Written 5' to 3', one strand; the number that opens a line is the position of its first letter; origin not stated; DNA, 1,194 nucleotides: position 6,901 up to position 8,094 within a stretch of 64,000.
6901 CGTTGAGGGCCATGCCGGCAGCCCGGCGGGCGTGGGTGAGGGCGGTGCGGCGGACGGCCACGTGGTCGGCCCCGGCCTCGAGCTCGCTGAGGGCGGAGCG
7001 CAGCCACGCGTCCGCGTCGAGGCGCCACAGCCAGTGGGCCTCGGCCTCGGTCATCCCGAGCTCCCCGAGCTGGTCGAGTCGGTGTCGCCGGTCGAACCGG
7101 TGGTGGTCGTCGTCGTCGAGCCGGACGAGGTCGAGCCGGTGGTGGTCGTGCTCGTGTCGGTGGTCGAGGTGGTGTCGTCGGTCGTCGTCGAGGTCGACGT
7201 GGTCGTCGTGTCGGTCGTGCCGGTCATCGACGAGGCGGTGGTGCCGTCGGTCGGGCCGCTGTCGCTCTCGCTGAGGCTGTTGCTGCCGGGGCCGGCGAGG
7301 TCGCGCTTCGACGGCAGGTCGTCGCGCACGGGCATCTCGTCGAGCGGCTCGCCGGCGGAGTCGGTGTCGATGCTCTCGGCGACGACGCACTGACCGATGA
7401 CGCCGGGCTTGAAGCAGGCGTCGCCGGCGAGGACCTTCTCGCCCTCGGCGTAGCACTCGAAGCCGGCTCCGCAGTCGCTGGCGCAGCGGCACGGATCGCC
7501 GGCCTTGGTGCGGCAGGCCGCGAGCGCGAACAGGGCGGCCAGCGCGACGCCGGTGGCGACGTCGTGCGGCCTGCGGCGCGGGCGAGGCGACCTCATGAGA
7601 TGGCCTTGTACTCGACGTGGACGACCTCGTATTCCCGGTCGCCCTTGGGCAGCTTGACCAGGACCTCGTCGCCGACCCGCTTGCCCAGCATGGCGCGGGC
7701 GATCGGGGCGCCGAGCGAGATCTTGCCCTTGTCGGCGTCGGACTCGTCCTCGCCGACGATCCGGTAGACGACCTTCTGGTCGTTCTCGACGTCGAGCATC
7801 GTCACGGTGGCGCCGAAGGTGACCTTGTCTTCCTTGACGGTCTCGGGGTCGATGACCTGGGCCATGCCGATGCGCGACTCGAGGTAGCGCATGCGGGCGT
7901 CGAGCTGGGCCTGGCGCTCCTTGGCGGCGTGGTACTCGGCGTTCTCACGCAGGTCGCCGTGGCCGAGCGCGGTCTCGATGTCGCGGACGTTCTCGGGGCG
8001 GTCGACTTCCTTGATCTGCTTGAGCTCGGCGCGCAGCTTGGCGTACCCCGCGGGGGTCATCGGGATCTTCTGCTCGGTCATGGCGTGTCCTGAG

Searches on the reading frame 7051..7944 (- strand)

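Call 46: search_protein_families(library=pfam, proteins=[window:7051-7944:-], max_evalue=0.001)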
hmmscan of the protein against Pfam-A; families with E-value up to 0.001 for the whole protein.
window:7051-7944:- (297 aa): 1 family
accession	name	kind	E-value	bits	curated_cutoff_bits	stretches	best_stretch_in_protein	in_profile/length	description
PF01456.22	Mucin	-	8.3e-05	23.1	34.7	1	232-285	31-91/143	Mucin-like glycoprotein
